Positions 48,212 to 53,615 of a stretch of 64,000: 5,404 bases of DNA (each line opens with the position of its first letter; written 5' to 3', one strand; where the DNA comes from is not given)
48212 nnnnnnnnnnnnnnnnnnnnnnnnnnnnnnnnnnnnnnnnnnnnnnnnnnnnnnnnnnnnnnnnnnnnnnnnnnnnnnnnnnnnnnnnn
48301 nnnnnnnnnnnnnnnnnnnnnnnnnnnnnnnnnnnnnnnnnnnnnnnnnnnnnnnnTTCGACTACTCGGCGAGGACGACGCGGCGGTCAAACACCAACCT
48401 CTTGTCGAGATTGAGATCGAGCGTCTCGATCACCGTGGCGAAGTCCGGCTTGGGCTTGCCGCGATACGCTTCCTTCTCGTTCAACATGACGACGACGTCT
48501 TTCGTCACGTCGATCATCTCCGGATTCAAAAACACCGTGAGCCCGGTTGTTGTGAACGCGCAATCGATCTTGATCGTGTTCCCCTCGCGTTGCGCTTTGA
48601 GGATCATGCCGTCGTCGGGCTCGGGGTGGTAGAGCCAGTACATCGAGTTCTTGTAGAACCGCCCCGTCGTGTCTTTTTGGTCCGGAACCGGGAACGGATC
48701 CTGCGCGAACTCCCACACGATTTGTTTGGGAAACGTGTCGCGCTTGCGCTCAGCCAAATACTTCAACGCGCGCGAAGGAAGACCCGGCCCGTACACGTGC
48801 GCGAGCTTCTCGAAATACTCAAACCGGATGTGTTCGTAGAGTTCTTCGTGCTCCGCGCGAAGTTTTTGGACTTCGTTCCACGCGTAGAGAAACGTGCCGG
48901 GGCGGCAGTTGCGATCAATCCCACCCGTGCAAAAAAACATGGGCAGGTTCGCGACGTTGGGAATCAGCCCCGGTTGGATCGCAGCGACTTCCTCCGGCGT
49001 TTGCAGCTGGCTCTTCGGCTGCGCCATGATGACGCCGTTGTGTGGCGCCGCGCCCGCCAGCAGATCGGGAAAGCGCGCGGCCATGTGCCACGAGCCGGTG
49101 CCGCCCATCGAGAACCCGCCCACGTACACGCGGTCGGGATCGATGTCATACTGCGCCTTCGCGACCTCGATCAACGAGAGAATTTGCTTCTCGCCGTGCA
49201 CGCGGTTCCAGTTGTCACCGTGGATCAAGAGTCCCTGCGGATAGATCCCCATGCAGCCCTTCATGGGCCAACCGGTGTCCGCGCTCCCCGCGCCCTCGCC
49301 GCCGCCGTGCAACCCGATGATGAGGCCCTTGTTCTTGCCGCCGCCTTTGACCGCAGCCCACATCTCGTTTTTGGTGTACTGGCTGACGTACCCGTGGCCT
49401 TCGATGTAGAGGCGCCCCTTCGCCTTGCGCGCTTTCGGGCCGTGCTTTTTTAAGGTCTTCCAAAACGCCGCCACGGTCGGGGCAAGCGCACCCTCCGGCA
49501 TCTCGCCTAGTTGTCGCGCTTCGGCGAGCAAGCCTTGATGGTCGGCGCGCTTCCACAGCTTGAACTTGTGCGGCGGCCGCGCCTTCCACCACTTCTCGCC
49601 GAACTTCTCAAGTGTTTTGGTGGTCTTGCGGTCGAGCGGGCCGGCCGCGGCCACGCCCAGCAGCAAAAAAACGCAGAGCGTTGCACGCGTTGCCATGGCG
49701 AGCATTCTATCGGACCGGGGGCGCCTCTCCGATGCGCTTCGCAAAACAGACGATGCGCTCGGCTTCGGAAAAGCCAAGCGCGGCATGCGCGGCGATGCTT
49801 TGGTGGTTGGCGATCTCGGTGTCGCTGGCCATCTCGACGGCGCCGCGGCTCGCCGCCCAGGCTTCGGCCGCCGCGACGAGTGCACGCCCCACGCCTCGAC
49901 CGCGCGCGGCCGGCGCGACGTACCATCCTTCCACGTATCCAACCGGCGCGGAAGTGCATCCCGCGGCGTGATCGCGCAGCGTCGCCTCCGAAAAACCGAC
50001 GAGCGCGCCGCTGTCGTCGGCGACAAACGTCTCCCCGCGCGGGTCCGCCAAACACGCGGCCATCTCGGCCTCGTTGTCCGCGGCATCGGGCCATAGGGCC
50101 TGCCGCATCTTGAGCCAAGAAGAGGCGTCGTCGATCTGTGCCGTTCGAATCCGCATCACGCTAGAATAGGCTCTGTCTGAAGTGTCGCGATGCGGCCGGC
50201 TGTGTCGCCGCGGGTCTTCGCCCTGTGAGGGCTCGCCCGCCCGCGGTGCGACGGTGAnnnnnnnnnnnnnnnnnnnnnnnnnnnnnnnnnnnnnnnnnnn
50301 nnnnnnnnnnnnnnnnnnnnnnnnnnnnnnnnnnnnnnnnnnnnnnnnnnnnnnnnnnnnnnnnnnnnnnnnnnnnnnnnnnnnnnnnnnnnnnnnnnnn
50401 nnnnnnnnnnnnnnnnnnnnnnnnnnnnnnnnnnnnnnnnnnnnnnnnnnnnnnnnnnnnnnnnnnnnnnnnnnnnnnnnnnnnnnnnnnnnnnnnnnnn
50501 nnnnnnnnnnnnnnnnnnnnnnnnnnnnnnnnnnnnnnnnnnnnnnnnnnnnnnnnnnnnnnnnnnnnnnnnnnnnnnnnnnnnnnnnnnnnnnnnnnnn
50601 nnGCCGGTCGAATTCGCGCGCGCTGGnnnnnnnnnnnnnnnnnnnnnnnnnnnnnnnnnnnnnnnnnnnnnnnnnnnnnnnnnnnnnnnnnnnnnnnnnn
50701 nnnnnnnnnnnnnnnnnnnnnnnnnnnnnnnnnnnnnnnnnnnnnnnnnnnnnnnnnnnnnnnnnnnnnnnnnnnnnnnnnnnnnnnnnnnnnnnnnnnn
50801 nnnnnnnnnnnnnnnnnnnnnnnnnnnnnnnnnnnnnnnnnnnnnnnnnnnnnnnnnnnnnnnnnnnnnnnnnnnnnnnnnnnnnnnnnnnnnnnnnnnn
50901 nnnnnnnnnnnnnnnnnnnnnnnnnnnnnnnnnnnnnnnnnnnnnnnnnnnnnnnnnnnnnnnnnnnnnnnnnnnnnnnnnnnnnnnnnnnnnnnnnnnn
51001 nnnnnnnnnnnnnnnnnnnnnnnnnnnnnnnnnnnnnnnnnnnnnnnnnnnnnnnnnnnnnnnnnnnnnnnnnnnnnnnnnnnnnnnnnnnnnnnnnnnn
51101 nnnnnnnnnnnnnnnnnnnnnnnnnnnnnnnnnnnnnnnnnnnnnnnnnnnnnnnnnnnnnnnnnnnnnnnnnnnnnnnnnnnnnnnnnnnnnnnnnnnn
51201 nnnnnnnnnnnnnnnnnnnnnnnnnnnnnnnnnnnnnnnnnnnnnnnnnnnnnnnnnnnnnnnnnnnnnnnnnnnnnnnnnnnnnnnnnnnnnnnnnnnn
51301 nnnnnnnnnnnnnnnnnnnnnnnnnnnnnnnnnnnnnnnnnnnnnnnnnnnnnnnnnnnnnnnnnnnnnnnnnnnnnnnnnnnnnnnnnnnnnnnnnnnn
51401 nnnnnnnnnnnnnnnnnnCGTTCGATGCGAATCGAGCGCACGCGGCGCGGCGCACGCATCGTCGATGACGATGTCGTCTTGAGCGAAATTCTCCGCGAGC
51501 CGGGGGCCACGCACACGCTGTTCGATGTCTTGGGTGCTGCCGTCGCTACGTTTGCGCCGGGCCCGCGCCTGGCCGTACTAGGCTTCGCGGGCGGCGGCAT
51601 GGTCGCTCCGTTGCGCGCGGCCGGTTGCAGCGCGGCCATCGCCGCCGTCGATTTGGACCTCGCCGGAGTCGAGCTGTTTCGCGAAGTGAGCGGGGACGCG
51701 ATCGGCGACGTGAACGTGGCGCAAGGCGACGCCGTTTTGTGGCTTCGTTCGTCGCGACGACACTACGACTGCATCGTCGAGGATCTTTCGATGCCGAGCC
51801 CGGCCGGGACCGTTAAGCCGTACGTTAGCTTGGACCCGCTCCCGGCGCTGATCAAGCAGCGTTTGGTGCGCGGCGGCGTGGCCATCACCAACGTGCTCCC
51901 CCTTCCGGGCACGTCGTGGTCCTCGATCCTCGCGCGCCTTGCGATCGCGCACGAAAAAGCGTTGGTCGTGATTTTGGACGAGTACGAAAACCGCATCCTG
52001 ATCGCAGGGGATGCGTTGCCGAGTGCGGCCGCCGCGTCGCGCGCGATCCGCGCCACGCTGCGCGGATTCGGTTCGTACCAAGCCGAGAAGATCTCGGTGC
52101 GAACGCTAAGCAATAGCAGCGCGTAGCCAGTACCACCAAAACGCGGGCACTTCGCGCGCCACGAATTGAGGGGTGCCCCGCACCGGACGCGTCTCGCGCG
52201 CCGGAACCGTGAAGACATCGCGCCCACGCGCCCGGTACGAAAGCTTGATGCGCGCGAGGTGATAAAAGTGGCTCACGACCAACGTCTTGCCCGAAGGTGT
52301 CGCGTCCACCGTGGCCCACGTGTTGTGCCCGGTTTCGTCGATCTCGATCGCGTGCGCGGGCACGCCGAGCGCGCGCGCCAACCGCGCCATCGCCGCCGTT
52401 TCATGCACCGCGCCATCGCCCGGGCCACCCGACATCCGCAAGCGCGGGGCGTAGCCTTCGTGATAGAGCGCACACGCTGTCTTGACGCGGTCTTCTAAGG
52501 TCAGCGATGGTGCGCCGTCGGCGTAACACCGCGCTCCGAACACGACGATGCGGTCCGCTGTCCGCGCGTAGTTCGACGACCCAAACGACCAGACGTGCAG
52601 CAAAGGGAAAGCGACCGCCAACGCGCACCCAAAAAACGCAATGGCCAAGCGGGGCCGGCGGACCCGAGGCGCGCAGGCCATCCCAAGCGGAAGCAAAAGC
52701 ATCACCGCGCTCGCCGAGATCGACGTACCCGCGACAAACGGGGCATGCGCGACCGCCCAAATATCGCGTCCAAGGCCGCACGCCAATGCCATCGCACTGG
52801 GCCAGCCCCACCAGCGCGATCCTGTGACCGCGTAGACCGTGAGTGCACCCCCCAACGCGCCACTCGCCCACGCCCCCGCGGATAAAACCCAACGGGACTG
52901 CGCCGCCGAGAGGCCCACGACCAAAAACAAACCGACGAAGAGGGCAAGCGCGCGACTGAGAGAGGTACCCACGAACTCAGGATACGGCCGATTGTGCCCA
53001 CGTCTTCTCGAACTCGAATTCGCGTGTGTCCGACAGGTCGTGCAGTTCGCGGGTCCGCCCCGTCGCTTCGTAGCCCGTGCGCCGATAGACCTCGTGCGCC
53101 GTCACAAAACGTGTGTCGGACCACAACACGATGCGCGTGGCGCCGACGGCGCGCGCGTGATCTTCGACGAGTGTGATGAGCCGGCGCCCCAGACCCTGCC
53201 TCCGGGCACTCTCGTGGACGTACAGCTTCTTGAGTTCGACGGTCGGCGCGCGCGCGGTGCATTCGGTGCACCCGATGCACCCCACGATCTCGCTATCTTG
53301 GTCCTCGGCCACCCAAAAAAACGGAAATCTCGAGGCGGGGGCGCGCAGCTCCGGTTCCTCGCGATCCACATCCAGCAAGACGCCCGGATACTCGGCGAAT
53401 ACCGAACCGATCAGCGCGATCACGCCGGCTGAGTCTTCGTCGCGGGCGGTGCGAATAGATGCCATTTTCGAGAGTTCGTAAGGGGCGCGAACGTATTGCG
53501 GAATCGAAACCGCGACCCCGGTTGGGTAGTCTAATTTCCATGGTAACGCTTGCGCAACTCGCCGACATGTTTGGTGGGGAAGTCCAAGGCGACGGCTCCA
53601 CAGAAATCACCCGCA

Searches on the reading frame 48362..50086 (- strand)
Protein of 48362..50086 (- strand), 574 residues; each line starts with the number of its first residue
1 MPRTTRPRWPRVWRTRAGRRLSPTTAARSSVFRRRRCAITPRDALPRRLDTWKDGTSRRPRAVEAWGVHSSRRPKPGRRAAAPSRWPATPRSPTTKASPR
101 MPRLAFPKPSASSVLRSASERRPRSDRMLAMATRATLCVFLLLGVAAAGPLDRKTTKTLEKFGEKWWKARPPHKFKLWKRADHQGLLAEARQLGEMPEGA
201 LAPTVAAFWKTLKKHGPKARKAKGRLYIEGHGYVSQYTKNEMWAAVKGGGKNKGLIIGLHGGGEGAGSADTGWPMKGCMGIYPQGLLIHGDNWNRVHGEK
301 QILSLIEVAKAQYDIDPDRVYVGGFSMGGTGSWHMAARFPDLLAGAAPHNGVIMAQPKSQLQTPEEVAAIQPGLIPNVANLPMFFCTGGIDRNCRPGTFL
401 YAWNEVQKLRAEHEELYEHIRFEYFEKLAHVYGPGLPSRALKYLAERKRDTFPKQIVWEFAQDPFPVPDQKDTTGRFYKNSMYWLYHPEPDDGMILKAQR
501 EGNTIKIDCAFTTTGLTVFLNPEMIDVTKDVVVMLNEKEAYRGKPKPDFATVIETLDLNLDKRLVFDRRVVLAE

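Call 62: search_protein_families(library=pfam, proteins=[window:48362-50086:-], max_evalue=0.0001)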
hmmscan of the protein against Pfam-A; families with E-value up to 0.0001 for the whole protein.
window:48362-50086:- (574 aa): 2 families
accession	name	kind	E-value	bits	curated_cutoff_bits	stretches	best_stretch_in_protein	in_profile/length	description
PF10503.15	Esterase_PHB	-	3.1e-05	23.7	23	1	301-361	80-140/219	Esterase PHB depolymerase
PF01738.24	DLH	-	6.5e-05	23.1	21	0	302-367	81-142/217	Dienelactone hydrolase family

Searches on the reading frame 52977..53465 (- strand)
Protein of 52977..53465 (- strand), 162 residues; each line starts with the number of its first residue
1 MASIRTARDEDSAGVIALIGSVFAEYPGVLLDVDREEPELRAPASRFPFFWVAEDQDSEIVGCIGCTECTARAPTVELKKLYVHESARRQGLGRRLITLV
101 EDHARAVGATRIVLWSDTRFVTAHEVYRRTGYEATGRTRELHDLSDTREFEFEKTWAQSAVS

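Call 63: search_protein_families(library=pfam, proteins=[window:52977-53465:-], max_evalue=0.0001)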
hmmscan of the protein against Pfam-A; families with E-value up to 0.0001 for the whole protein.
window:52977-53465:- (162 aa): 5 families
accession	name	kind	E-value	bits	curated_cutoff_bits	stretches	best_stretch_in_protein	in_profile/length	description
PF00583.31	Acetyltransf_1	-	4.8e-18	66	20.7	1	41-132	29-116/116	Acetyltransferase (GNAT) family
PF13508.13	Acetyltransf_7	-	3.7e-15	56.5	27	1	50-133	5-83/84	Acetyltransferase (GNAT) domain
PF13673.13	Acetyltransf_10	-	1.3e-11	45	23.6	1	49-141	32-116/128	Acetyltransferase (GNAT) domain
PF13527.13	Acetyltransf_9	-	2.2e-06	28.1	25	1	4-133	2-125/127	Acetyltransferase (GNAT) domain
PF08445.16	FR47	-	2.8e-06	27.6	22.1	1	72-135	18-80/86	FR47-like protein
